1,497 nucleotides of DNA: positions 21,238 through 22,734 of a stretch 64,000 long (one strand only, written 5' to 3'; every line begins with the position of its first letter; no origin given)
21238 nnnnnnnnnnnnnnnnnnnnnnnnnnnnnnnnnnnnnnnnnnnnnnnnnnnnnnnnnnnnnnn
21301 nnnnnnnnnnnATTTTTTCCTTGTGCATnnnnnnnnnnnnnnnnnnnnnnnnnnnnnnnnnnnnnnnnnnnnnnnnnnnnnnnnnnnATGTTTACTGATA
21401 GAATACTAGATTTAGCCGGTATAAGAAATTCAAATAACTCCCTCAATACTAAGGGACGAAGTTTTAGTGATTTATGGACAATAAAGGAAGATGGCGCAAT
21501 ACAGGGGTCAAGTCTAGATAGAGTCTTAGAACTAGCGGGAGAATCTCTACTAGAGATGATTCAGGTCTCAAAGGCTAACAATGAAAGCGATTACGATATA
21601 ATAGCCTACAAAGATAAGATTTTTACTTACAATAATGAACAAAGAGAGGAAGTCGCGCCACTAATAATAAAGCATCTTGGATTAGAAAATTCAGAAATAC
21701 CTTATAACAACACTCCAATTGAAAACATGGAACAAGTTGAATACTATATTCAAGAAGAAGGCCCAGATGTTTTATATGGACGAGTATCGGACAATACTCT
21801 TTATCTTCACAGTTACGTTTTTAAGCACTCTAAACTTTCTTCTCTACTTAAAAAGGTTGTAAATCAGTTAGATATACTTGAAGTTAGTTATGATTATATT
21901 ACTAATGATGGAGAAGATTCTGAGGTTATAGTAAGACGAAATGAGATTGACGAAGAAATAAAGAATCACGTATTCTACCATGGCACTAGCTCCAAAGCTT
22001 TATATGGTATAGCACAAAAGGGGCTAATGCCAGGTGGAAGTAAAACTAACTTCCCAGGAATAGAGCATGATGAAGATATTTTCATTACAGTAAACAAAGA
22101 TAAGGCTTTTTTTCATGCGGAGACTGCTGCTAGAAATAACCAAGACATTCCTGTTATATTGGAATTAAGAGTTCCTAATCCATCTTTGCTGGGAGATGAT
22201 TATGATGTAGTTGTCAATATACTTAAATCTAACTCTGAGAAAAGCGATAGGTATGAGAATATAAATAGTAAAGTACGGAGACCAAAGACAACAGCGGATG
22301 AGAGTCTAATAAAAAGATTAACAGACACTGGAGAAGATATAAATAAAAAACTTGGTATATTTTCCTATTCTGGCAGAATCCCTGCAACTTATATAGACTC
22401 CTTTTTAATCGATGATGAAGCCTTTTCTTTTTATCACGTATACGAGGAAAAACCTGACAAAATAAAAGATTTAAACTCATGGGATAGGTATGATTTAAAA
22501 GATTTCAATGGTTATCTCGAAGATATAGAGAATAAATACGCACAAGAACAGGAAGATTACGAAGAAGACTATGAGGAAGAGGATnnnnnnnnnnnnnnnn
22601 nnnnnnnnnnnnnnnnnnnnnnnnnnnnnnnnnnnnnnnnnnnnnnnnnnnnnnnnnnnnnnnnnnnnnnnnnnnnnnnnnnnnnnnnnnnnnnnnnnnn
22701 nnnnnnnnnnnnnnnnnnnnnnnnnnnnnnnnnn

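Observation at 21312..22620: Single opposite-strand moron: ART-superfamily (Tpt1/KptA-like) protein with its own promoter and hairpin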

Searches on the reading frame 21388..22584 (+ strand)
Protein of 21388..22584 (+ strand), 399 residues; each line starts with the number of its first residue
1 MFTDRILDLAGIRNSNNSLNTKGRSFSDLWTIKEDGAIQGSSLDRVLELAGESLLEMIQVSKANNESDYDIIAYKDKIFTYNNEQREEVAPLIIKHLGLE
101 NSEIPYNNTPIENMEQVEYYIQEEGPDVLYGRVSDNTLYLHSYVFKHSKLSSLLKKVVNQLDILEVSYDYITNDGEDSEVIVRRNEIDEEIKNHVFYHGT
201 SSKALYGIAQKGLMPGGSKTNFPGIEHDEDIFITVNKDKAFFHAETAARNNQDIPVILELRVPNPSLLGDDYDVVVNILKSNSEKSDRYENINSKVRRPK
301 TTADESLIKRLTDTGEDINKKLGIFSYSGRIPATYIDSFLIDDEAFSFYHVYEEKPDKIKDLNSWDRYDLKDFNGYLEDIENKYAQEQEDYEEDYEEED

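Call 4: search_protein_families(library=pfam, proteins=[window:21388-22584:+], max_evalue=10)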
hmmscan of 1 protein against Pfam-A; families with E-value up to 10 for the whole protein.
window:21388-22584:+ (399 aa): 3 families
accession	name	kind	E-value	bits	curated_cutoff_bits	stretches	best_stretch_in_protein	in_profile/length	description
PF15704.10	Mt_ATP_synt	-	0.0091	16.4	27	1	265-334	7-75/188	Mitochondrial ATP synthase subunit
PF00644.27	PARP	-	0.019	14.9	26.7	1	171-274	31-130/199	Poly(ADP-ribose) polymerase catalytic domain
PF24043.1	DUF7352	-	0.2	12.3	27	1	310-357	57-92/97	Domain of unknown function (DUF7352)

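Call 5: search_protein_families(library=phrogs, proteins=[window:21388-22584:+], max_evalue=1)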
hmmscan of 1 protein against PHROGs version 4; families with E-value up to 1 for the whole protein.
window:21388-22584:+ (399 aa): 2 families
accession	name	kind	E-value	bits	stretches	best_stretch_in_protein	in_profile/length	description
phrog_11974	-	unknown function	1.9e-43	150.1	1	68-395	27-369/369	-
phrog_13493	-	unknown function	1.2e-07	32.8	1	193-364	11-190/208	-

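Call 7: search_dna_similar(query=window:21388-22584:+, collection=phages, mode=protein, max_rows=40)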
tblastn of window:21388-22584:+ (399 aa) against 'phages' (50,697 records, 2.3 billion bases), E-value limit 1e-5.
Records with a match: 52; places in all: 52; records where one place covers at least 80% of the query: 1.
Best place of each record, by identity: <60% 52.
By first word of the organism name: Vibrio 51; Salicola 1.
By host as written in the record: - 20; Vibrio parahaemolyticus 5; Vibrio sp. 4; Vibrio natriegens HER1138 2; Vibrio alginolyticus ATCC 17749 2; Vibrio alginolyticus NBRC 15630 = ATCC 17749 2; Vibrio harveyi 2; Vibrio alginolyticus 2; and 11 more.
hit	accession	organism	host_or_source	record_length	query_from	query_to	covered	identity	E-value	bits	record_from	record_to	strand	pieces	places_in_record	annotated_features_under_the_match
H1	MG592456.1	Vibrio phage 1.081.O._10N.286.52.C2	Shewanella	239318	39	345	77%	31.6%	3e-33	137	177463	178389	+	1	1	poly(ADP-ribose) polymerase catalytic domain protein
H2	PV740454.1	Vibrio phage CZ01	Vibrio natriegens Vmax (CCTCC PV ...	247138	71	380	78%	27.4%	8e-26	115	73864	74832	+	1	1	hypothetical protein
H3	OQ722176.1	Vibrio phage vB_VspM_VS2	Vibrio splendidus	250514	71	380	78%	27.4%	2e-25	114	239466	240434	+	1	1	record has no annotation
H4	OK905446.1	Vibrio phage VS1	Vibrio splendidus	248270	71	380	78%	27.1%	2e-25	114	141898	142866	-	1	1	record has no annotation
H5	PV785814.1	Vibrio phage QD01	Vibrio natriegens Vmax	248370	71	380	78%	26.8%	3e-25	114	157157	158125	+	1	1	hypothetical protein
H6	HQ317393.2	Vibrio phage nt-1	Vibrio natriegens HER1138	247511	71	380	78%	26.7%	6e-25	113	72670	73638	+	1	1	hypothetical protein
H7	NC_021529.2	Vibrio phage nt-1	Vibrio natriegens HER1138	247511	71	380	78%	26.7%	6e-25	113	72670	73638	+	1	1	hypothetical protein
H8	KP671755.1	Vibrio phage ValKK3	Vibrio alginolyticus ATCC 17749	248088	71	380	78%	26.7%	1e-24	112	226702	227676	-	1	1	hypothetical protein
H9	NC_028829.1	Vibrio phage ValKK3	Vibrio alginolyticus ATCC 17749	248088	71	380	78%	26.7%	1e-24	112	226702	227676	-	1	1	hypothetical protein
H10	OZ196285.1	Vibrio phage F86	Seawater and oysters mix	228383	52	384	83%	24.9%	3e-27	120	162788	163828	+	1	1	hypothetical protein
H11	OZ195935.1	Vibrio phage D484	Seawater and oysters mix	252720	71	354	71%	29.1%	1e-25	115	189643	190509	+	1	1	hypothetical protein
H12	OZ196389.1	Vibrio phage D490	Seawater and oysters mix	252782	71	354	71%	29.1%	1e-25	115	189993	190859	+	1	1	hypothetical protein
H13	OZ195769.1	Vibrio phage D482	Seawater and oysters mix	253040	71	354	71%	29.1%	1e-25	115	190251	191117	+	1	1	hypothetical protein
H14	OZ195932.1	Vibrio phage D481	Seawater and oysters mix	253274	71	354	71%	29.1%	1e-25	115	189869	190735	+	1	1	hypothetical protein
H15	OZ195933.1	Vibrio phage D486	Seawater and oysters mix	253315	71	354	71%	29.1%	1e-25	115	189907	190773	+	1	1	hypothetical protein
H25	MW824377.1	Vibrio phage 6E35.1a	Vibrio crassostreae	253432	71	354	71%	29.1%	1e-24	112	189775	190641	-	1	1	hypothetical protein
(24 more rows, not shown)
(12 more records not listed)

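Call 8: find_homologous_proteins(query=window:21388-22584:+, max_evalue=0.001)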
Query window:21388-22584:+ (399 aa): 6 proteins with E <= 0.001 among 2954 candidates.
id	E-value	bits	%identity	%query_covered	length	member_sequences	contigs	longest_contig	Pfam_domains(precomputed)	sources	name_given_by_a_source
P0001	8.0e-260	879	100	100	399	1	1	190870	-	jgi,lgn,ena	-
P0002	3.6e-33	133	30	82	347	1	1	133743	-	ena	-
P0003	1.7e-30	124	32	73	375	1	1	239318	PF00644.27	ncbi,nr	ncbi:poly(ADP-ribose) polymerase catalytic domain protein [Vibrio phage 1.081.O._10N.286.52.C2]|nr:p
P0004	1.7e-29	121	31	75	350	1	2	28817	-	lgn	-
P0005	5.0e-22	97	29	72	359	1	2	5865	-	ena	-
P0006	9.9e-15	73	29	57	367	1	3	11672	-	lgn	-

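Call 9: search_solved_structures(query=window:21388-22584:+, max_evalue=10, show_alignments=3)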
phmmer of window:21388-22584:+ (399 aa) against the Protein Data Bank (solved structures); distinct sequences matched with E-value up to 10: 2.
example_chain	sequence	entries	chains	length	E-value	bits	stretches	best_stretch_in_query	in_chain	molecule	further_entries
8tfz_A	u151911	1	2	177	0.093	15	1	180-225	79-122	Probable RNA 2'-phosphotransferase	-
8ap6_E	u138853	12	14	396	0.91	11.8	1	111-188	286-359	ATPTB1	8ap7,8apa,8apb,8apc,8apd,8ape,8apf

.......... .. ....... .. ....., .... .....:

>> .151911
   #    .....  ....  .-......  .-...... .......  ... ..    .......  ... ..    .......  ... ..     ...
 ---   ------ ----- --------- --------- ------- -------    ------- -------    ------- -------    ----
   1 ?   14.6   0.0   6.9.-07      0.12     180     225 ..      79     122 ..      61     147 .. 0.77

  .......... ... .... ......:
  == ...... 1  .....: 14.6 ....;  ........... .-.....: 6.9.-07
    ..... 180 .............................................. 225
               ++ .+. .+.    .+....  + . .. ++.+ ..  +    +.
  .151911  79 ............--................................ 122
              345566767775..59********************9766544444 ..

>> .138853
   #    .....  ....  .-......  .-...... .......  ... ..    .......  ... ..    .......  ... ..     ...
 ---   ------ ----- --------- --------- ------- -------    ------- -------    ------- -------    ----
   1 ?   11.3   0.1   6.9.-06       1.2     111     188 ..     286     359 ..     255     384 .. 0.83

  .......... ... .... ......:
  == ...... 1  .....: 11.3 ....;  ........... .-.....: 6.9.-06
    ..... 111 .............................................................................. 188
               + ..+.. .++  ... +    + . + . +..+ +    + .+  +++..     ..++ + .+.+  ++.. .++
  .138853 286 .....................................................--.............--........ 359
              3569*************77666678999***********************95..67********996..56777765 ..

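Call 11: find_homologous_proteins(query=A1, max_evalue=0.001)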
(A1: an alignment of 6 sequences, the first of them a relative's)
Query A1 (6 sequences) (399 aa, profile of the alignment): 7 proteins with E <= 0.001 among 6517 candidates.
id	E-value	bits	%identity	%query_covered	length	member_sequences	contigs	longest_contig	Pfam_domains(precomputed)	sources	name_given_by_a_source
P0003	2.2e-139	483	32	73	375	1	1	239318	PF00644.27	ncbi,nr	ncbi:poly(ADP-ribose) polymerase catalytic domain protein [Vibrio phage 1.081.O._10N.286.52.C2]|nr:p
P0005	1.7e-135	470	29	72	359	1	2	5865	-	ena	-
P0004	2.2e-134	466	31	75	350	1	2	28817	-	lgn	-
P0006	3.1e-134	466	29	57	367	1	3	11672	-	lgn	-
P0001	2.7e-126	440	100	100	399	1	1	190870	-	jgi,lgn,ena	-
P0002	5.4e-125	435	30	82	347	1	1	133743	-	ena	-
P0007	1.1e-4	39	36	19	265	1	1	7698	-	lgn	-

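Call 13: get_annotated_region(hit=H6, flank=4000)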
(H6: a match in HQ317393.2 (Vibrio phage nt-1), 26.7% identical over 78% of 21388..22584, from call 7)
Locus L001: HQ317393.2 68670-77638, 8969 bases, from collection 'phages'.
description: Vibrio phage nt-1, complete genome.
organism: Vibrio phage nt-1 (NCBI taxid 115992)
taxonomy: Viruses; Duplodnaviria; Heunggongvirae; Uroviricota; Caudoviricetes; Straboviridae; Mylasvirus; Mylasvirus persius
host: Vibrio natriegens HER1138; source: Atlantic:Sarah's Creek; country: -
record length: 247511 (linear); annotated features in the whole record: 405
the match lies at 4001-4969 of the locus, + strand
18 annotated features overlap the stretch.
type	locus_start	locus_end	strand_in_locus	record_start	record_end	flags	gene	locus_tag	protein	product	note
CDS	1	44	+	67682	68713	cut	nrdC.10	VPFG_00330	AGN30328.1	NrdC.10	-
CDS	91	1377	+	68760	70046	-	-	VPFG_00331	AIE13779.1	topoisomerase II medium subunit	gp52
CDS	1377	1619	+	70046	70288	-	-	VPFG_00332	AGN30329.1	hypothetical protein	ORF150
CDS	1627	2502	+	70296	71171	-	-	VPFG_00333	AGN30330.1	radical SAM domain protein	ORF151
CDS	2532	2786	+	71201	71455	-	-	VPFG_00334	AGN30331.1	putative permease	ORF152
CDS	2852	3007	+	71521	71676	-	-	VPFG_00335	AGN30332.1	hypothetical protein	ORF153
CDS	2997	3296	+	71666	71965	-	-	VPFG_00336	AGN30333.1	hypothetical protein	ORF154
CDS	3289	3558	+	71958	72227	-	-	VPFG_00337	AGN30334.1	hypothetical protein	ORF155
CDS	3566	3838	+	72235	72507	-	-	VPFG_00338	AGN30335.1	hypothetical protein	ORF156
CDS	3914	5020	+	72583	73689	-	-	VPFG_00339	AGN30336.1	hypothetical protein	ORF157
CDS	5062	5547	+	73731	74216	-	-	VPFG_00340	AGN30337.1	hypothetical protein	ORF158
CDS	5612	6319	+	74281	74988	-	phoH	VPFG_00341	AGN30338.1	PhoH phosphate starvation-inducible protein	-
CDS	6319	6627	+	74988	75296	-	-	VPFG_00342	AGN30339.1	hypothetical protein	ORF160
CDS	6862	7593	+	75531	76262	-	-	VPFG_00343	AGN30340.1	hypothetical protein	ORF161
CDS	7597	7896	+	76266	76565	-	asiA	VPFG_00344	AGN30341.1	AsiA anti-sigma 70 protein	-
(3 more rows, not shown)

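Call 14: get_annotated_region(hit=H1, flank=4000)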
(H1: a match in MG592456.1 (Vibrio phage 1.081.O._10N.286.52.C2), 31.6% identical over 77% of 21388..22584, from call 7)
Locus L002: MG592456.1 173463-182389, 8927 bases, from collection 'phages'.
description: Vibrio phage 1.081.O._10N.286.52.C2, partial genome.
organism: Vibrio phage 1.081.O._10N.286.52.C2 (NCBI taxid 2070722)
taxonomy: Viruses; Duplodnaviria; Heunggongvirae; Uroviricota; Caudoviricetes; Straboviridae; Schizotequatrovirus
host: Shewanella; source: iron chloride precipitation of 0.2um-filtered seawater, resuspended in oxalate solution; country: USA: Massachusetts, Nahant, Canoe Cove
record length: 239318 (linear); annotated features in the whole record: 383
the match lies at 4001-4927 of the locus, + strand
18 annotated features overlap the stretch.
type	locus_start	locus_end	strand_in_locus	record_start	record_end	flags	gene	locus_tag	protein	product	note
CDS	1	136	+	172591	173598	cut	-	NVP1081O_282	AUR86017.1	P-loop containing nucleoside triphosphate hydrolase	NVP1081O_282; aclame_best_match:protein:vir:5589; tara_best_match:OM-RGC.v1.005042275; ...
CDS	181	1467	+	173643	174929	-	-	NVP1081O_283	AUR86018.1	DNA gyrase/topoisomerase IV subunit A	NVP1081O_283; aclame_best_match:protein:vir:5590; tara_best_match:OM-RGC.v1.004823827; cvp_best_match:RF_PEP_34419516; ...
CDS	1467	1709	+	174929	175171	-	-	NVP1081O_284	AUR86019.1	hypothetical protein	NVP1081O_284; aclame_best_match:protein:vir:5591; tara_best_match:OM-RGC.v1.033531569; cvp_best_match:CAMPEP_0000001042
CDS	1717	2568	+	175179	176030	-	-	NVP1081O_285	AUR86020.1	7-carboxy-7-deazaguanine synthase-like protein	NVP1081O_285; aclame_best_match:protein:vir:5592; tara_best_match:OM-RGC.v1.007624657; cvp_best_match:RF_PEP_34419518; ...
CDS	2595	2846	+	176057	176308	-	-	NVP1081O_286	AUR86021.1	TMhelix containing protein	NVP1081O_286; aclame_best_match:protein:vir:5593; tara_best_match:OM-RGC.v1.032965529; cvp_best_match:RF_PEP_34419519; ...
CDS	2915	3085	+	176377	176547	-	-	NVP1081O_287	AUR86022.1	hypothetical protein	NVP1081O_287; aclame_best_match:protein:vir:5594; tara_best_match:OM-RGC.v1.037845264; cvp_best_match:CAMPEP_0000001302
CDS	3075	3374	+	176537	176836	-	-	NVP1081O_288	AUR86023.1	hypothetical protein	NVP1081O_288; aclame_best_match:protein:vir:5595; tara_best_match:OM-RGC.v1.030910108; cvp_best_match:RF_PEP_34419521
CDS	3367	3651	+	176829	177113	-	-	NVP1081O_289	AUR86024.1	hypothetical protein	NVP1081O_289; aclame_best_match:protein:vir:5596; tara_best_match:OM-RGC.v1.032270913; cvp_best_match:RF_PEP_34419522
CDS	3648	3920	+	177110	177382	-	-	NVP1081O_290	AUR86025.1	coil containing protein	NVP1081O_290; aclame_best_match:protein:vir:5597; tara_best_match:OM-RGC.v1.032131026; cvp_best_match:RF_PEP_34419523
CDS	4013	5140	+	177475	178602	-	-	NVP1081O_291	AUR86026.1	poly(ADP-ribose) polymerase catalytic domain protein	NVP1081O_291; aclame_best_match:protein:vir:5598; tara_best_match:OM-RGC.v1.004209861; ...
CDS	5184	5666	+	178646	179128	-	-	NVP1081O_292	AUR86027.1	peptidase M15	NVP1081O_292; aclame_best_match:protein:vir:5599; tara_best_match:OM-RGC.v1.023086496; cvp_best_match:RF_PEP_34419525; ...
CDS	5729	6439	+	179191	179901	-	-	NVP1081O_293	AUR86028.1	PhoH-like protein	NVP1081O_293; aclame_best_match:protein:vir:5600; tara_best_match:OM-RGC.v1.012102283; cvp_best_match:RF_PEP_34419526; ...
CDS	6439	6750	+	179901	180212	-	-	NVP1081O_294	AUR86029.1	hypothetical protein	NVP1081O_294; aclame_best_match:protein:vir:5601; tara_best_match:OM-RGC.v1.030512253; cvp_best_match:CAMPEP_0000001488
CDS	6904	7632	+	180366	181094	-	-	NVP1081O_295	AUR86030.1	hypothetical protein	NVP1081O_295; aclame_best_match:protein:vir:5602; tara_best_match:OM-RGC.v1.011331930; cvp_best_match:CAMPEP_0000001522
CDS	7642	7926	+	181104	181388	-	-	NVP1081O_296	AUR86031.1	anti-sigma factor A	NVP1081O_296; aclame_best_match:protein:vir:5603; tara_best_match:OM-RGC.v1.030910109; ...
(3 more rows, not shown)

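Call 18: find_homologous_proteins(query=L001:3914-5017:+, max_evalue=0.001)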
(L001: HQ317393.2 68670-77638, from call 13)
Query L001:3914-5017:+ (368 aa): 29 proteins with E <= 0.001 among 1038 candidates.
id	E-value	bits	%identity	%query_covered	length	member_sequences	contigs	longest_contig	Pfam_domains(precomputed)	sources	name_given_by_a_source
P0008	3.5e-240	815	96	100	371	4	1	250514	-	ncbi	-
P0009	8.3e-220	748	88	96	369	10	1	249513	-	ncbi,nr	ncbi:hypothetical protein [Vibrio phage XZ1]|nr:hypothetical protein [Vibrio phage XZ1]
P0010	4.9e-193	659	79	96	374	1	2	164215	-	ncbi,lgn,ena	-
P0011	3.7e-177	607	72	96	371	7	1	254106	-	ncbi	ncbi:hypothetical protein VPHD527_0348 [Vibrio phage D527]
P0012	4.5e-173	594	71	99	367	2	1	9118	-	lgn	-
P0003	8.1e-152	524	64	97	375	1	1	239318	PF00644.27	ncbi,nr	ncbi:poly(ADP-ribose) polymerase catalytic domain protein [Vibrio phage 1.081.O._10N.286.52.C2]|nr:p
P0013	4.2e-142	492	61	99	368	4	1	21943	-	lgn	-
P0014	3.7e-141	489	62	96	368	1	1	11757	-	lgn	-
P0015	1.2e-90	323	46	94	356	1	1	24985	-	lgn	-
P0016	1.4e-52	197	36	96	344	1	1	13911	-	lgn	-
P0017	1.8e-35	141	32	98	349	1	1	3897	-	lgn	-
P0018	1.9e-35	141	33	59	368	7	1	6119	-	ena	-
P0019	1.5e-32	131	27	93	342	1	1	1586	-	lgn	-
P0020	1.7e-32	131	29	99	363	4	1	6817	-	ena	-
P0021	4.4e-30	123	31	78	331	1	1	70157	-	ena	-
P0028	2.2e-19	88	29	66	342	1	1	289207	-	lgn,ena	-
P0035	1.9e-13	69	31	53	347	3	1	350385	-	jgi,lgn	-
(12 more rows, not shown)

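Call 21: search_protein_representatives(alignment_id=A1)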
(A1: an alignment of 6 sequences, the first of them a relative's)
Query: 6 sequences, 363 profile positions. Proteins with E-value up to 0.001 (for the whole library): 831; up to 1e-10: 430; up to 1e-30: 252. The best 150 are listed.
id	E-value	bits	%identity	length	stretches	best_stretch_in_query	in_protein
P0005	5.3e-136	469.9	-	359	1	1-354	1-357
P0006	9.8e-135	465.7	-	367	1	1-363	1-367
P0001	8.7e-127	439.6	-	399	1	1-360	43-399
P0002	1.7e-125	435.3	-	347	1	11-352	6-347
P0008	2.8e-103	362.2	-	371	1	1-361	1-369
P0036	8.9e-97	340.8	-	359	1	4-358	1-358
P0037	4.9e-95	335.1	-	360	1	5-355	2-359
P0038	2.0e-93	329.8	-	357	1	7-358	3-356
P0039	3.5e-93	329.0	-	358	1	1-360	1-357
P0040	8.8e-93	327.7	-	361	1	9-351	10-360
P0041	1.0e-91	324.2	-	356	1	6-354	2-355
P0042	2.0e-91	323.2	-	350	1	6-355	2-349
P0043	2.5e-91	322.9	-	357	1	9-361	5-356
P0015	2.8e-91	322.7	-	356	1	4-352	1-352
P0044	1.2e-87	310.8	-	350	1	1-360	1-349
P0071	1.2e-69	251.5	-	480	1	88-348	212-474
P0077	2.5e-66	240.6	-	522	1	1-354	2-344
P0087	4.8e-58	213.4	-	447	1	12-338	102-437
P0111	1.3e-48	182.3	-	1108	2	25-305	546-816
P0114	2.7e-48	181.3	-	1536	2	26-321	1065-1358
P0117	5.5e-47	177.0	-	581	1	6-349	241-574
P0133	2.5e-44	168.2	-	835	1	9-356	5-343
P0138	2.1e-43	165.2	-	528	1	10-310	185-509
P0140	2.6e-43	164.9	-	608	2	1-317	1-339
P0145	7.0e-43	163.5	-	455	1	9-291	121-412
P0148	3.1e-42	161.4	-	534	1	8-296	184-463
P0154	1.8e-41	158.9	-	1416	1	26-302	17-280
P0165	2.5e-40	155.1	-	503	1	6-333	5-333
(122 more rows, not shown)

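Call 22: search_protein_families(library=pfam, proteins=[P0111, P0114, P0154, P0133, P0140, P0117, P0077, P0148, P0138, P0165], max_evalue=0.01)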
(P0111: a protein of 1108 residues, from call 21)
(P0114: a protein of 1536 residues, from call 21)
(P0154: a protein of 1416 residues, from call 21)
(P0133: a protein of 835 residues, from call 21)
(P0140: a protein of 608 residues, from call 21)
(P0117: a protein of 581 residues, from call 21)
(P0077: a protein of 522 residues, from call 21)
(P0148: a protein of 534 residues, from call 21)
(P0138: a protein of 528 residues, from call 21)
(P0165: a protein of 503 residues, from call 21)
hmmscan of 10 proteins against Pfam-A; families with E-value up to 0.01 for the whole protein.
P0111 (1108 aa): 2 families
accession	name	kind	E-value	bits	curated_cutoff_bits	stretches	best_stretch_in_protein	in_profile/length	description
PF00644.27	PARP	-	3.1e-10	40.3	26.7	2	3-41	39-74/199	Poly(ADP-ribose) polymerase catalytic domain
PF00293.34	NUDIX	-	4.8e-07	30.3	21.1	1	397-511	5-121/134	NUDIX domain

P0114 (1536 aa): 3 families
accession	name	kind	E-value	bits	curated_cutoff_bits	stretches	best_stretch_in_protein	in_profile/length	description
PF00644.27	PARP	-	6.6e-10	39.3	26.7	1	668-754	40-109/199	Poly(ADP-ribose) polymerase catalytic domain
PF00293.34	NUDIX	-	8.5e-05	23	21.1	1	1390-1481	5-97/134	NUDIX domain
PF01885.22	PTS_2-RNA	-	0.00038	21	26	0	1175-1210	87-121/177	RNA 2'-phosphotransferase, Tpt1 / KptA family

P0154 (1416 aa): 3 families
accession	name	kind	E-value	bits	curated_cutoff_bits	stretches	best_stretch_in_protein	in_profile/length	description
PF05838.17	Glyco_hydro_108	-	1.1e-14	55.1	21.2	1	598-681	2-85/85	Glycosyl hydrolase 108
PF09374.15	PG_binding_3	-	2.1e-05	25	24.6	1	684-734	1-55/76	Predicted Peptidoglycan domain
PF00644.27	PARP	-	0.0027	17.7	26.7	1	106-238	28-148/199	Poly(ADP-ribose) polymerase catalytic domain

P0133 (835 aa): 0 families

P0140 (608 aa): 2 families
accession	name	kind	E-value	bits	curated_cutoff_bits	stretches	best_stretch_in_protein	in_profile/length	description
PF00644.27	PARP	-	8.3e-06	25.9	26.7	0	372-399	42-69/199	Poly(ADP-ribose) polymerase catalytic domain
PF01885.22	PTS_2-RNA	-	0.0013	19.3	26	0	151-178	96-123/177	RNA 2'-phosphotransferase, Tpt1 / KptA family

P0117 (581 aa): 1 family
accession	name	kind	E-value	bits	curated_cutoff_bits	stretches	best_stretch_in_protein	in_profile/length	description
PF01885.22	PTS_2-RNA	-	0.0067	16.9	26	0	363-401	90-125/177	RNA 2'-phosphotransferase, Tpt1 / KptA family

P0077 (522 aa): 0 families

P0148 (534 aa): 1 family
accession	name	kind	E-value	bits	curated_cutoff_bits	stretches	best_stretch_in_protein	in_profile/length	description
PF01885.22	PTS_2-RNA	-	0.0062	17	26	0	309-338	94-123/177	RNA 2'-phosphotransferase, Tpt1 / KptA family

P0138 (528 aa): 1 family
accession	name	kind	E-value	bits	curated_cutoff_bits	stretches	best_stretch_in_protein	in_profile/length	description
PF18760.7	ART-PolyVal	-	8.3e-26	91.9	31.2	1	28-171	1-137/140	ADP-Ribosyltransferase in polyvalent proteins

P0165 (503 aa): 1 family
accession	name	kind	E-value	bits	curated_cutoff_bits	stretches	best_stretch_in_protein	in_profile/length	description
PF01885.22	PTS_2-RNA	-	0.0064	17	26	0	145-177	97-126/177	RNA 2'-phosphotransferase, Tpt1 / KptA family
